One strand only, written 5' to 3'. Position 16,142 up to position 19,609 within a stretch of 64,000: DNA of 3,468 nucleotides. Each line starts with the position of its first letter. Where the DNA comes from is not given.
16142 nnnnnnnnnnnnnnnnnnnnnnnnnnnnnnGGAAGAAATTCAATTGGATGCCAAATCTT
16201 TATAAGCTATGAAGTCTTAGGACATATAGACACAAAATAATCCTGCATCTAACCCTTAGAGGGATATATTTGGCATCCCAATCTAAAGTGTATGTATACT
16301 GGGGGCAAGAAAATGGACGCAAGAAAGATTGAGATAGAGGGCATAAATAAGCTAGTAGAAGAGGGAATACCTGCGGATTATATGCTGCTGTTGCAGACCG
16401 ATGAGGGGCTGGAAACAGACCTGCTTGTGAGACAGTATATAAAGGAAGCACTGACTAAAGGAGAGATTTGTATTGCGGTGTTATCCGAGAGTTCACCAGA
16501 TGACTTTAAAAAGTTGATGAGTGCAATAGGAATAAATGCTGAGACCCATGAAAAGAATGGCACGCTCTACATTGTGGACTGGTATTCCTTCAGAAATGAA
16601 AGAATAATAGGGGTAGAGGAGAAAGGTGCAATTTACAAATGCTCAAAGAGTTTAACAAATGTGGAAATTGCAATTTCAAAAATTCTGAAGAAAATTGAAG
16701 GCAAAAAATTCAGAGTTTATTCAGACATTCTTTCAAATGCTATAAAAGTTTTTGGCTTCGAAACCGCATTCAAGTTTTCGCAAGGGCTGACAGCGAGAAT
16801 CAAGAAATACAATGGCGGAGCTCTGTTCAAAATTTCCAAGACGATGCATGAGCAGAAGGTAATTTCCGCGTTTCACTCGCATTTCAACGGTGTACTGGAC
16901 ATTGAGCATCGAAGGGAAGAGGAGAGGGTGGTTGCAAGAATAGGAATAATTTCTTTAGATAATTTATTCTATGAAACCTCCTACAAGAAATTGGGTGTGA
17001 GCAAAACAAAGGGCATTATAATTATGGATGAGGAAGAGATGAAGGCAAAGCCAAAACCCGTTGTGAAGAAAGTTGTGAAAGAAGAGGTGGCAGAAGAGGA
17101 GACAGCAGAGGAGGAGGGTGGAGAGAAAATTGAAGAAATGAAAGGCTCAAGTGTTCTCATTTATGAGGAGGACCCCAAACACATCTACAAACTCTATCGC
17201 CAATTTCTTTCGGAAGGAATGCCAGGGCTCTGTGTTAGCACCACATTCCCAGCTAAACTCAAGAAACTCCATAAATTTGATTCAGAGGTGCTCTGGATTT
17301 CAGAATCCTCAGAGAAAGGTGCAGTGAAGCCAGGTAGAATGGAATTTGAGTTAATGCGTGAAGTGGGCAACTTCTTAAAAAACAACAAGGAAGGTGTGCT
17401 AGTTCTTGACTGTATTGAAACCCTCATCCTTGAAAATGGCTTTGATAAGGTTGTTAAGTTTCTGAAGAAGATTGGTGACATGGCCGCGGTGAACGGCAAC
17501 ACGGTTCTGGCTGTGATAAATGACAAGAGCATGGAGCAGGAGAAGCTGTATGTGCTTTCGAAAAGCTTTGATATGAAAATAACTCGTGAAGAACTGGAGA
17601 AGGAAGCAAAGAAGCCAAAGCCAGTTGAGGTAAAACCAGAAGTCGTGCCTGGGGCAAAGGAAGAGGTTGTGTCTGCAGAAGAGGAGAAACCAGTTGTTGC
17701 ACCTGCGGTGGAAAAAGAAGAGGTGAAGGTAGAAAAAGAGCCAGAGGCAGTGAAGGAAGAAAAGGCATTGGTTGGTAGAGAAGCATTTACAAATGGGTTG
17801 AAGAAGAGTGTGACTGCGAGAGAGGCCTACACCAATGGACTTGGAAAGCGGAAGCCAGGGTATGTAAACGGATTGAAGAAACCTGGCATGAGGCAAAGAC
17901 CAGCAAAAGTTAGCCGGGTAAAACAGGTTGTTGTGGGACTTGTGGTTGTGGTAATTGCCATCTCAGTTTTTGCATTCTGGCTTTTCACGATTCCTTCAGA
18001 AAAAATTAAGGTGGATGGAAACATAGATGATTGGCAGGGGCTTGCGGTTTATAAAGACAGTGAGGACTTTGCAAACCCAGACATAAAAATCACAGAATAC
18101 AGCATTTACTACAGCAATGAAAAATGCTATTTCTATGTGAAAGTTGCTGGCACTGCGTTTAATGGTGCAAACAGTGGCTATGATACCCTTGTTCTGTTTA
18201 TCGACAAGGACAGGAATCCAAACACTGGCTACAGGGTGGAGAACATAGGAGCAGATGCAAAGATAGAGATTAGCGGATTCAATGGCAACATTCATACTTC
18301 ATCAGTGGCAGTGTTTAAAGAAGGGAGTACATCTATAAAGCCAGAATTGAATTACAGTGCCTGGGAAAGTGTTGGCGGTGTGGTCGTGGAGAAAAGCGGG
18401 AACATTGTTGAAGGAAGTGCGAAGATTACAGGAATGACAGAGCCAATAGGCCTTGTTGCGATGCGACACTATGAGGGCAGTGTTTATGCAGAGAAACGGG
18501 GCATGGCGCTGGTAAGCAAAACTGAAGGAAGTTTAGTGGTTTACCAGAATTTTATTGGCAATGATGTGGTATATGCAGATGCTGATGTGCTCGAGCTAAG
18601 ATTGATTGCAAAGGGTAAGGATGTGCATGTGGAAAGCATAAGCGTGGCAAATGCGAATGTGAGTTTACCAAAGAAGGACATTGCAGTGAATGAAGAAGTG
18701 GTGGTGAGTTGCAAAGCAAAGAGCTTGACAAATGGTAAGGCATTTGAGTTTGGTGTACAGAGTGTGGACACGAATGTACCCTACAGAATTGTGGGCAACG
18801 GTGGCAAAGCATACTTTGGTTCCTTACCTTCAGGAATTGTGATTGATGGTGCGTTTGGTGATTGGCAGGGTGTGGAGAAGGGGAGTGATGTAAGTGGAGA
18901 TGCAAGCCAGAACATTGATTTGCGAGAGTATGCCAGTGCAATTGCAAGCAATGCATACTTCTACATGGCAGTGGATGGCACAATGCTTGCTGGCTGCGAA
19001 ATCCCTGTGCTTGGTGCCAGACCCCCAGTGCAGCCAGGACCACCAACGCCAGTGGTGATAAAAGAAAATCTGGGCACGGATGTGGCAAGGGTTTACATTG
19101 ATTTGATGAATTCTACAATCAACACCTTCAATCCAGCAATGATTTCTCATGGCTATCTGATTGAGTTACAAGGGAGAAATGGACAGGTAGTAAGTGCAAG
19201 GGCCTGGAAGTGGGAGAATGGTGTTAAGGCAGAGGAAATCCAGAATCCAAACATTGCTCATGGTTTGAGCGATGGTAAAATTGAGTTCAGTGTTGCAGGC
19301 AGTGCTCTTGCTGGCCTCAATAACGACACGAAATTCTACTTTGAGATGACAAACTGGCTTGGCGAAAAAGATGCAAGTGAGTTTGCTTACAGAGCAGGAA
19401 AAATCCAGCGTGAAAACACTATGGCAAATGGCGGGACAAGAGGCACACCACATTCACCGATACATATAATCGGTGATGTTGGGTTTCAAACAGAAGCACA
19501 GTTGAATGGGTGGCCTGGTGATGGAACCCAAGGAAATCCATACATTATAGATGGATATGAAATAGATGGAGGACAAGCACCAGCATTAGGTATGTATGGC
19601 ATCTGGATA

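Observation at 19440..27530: Nine copies of a capped beta-helix supermodule (6 in the giant gene, 3 in 27730..31806) with high nucleotide-level similarity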

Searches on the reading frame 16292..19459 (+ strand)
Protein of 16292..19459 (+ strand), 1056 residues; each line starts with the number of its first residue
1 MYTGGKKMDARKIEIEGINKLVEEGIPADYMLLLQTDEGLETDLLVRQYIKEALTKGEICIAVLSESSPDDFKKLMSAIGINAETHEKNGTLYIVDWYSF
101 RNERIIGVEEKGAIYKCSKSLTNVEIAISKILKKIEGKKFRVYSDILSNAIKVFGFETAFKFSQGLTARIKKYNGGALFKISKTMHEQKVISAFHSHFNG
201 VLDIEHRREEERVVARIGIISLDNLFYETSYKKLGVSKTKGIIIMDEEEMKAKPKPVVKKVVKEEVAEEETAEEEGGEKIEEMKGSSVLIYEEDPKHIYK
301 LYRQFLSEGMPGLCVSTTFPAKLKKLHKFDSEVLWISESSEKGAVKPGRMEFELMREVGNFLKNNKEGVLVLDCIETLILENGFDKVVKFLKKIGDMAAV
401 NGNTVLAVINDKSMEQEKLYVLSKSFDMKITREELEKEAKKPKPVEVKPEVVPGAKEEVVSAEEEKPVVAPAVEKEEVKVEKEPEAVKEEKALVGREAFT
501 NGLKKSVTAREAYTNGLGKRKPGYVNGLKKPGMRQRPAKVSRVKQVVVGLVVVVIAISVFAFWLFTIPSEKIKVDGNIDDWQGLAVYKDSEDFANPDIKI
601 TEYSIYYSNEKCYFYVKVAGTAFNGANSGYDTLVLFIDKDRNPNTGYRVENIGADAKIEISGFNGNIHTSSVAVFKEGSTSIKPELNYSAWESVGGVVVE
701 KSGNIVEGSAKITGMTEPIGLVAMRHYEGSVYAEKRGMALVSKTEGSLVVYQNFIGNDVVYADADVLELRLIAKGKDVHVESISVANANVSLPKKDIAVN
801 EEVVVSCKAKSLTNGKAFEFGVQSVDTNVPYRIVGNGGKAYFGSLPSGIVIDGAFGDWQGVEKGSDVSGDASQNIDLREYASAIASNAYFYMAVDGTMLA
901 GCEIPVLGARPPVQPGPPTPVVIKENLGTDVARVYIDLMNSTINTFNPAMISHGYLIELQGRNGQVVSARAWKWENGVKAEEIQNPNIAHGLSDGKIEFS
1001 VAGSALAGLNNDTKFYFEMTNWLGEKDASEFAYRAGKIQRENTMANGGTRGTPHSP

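Call 23: find_related_loci(query=window:16292-19459:+, collection=genome_contigs, flank=10000)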
Query window:16292-19459:+ (1056 aa) in genome_contigs; peptide patterns used: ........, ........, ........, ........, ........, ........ (x = any residue, [..] = any of these).
25 stretches matched a pattern; 6 encode a relative of the query (tblastn E <= 1e-3); 6 distinct loci.
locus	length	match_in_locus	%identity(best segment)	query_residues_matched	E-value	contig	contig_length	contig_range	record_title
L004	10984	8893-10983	89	1-951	0e+0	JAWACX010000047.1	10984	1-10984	MAG: Thermoplasmata archaeon isolate QQ_201709_bins_14 QQ_201709_bins_14_scaffold_47, whole genome shotgun sequence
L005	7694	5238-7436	53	296-1037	0e+0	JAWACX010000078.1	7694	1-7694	MAG: Thermoplasmata archaeon isolate QQ_201709_bins_14 QQ_201709_bins_14_scaffold_78, whole genome shotgun sequence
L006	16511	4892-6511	52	503-1043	2e-174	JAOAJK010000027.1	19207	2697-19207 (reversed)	MAG: Thermoplasmata archaeon isolate SKW197 NODE_27_length_19207_cov_13.664663, whole genome shotgun sequence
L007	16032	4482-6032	51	503-1033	3e-169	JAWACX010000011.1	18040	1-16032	MAG: Thermoplasmata archaeon isolate QQ_201709_bins_14 QQ_201709_bins_14_scaffold_11, whole genome shotgun sequence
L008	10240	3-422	79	894-1033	5e-60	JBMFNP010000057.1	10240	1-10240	MAG: Thermoplasmata archaeon isolate KM4338-14 NODE_57_length_10240_cov_17.501230, whole genome shotgun sequence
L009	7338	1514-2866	30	515-915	4e-34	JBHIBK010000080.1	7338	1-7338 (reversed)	MAG: Thermoplasmata archaeon isolate K_1_bin.53 NODE_3025_length_7338_cov_6.517095, whole genome shotgun sequence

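Call 75: search_protein_representatives(protein=window:16292-19459:+)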
Query: 1056 residues. Proteins with E-value up to 0.001 (for the whole library): 2609; up to 1e-10: 1049; up to 1e-30: 226. The best 150 are listed.
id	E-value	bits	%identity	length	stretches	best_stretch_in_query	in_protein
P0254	0.0e+00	1195.2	70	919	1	277-1044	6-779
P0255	0.0e+00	1076.7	81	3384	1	475-1056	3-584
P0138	2.1e-252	857.0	77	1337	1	565-1056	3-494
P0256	6.9e-226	769.3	59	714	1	331-983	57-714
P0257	2.8e-214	730.8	60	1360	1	450-1048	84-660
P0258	3.5e-184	631.2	54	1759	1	432-1035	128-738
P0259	1.7e-177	609.0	68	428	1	270-707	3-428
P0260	8.2e-173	593.6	49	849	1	434-1035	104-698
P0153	5.0e-172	591.0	86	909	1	749-1056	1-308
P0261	1.3e-132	460.5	80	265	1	8-270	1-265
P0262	3.0e-123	429.5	43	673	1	516-1056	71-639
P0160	6.9e-123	428.3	40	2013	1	434-1056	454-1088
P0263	2.6e-115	403.2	32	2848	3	13-248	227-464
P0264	2.9e-85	303.7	44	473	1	455-858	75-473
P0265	2.3e-80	287.6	36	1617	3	15-250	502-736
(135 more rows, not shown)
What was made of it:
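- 18029..19459 (+): Pre-module ectodomain of A (aa 580-1056). It has two related halves, each opening with a DG..DW.G motif, and matches no family. Many relatives elsewhere (calls 23, 75).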

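Call 92: find_encoding_contigs(protein=P0255, flank=10000, max_places=3)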
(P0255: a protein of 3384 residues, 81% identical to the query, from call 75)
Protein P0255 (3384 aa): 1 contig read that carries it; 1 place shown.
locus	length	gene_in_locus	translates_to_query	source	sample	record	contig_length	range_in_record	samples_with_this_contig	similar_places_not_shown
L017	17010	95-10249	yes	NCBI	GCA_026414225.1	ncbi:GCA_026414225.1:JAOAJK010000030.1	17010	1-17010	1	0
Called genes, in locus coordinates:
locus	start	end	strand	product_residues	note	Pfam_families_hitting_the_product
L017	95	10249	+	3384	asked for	PF05048:NosD, PF13229:Beta_helix, PF05048:NosD, PF13229:Beta_helix, PF05048:NosD, PF13229:Beta_helix, PF05048:NosD, PF13229:Beta_helix, +20 more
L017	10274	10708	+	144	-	-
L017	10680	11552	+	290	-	-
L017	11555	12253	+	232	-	PF00154:RecA_N, PF03796:DnaB_C (faint), PF06745:ATPase, PF23442:DUF7125, PF13479:AAA_24 (faint)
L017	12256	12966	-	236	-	PF06745:ATPase, PF13481:AAA_25, PF23442:DUF7125 (faint)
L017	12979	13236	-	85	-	-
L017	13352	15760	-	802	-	PF00515:TPR_1, PF12895:ANAPC3 (weak), PF13181:TPR_8 (weak), PF13424:TPR_12 (weak), PF13414:TPR_11, PF13432:TPR_16, PF13432:TPR_16, PF14559:TPR_19, +22 more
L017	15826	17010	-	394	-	PF05048:NosD, PF07602:DUF1565 (weak), PF13229:Beta_helix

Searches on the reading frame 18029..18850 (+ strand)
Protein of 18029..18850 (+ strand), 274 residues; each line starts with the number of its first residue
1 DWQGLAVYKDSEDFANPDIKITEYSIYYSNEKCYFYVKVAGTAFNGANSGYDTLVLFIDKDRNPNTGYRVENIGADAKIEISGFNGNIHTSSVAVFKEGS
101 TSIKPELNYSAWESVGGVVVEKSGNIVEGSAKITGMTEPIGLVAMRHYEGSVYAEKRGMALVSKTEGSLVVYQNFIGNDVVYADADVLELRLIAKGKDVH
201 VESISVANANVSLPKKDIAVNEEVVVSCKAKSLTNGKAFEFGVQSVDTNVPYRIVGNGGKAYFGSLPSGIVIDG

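Call 49: search_protein_families(library=pfam, proteins=[window:18029-18850:+], max_evalue=5)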
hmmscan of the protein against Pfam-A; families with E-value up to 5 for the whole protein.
window:18029-18850:+ (274 aa): 1 family
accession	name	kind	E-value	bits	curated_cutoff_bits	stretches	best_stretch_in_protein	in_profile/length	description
PF07866.17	DUF1653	-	0.05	14.4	23.5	1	146-182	4-39/62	Protein of unknown function (DUF1653)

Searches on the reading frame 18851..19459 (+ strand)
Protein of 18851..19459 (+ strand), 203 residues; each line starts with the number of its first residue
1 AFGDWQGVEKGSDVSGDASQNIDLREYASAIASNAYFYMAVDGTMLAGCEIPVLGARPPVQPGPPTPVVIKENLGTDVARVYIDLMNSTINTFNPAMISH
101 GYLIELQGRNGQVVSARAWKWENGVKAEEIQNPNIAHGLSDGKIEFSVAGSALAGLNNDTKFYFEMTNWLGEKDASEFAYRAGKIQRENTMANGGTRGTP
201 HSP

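Call 49: search_protein_families(library=pfam, proteins=[window:18851-19459:+], max_evalue=5)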
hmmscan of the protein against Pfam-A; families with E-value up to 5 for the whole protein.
window:18851-19459:+ (203 aa): 1 family
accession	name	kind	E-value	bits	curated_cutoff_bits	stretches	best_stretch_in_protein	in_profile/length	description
PF18393.6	MotY_N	-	0.04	14.5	26.3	1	113-179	58-124/146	MotY N-terminal domain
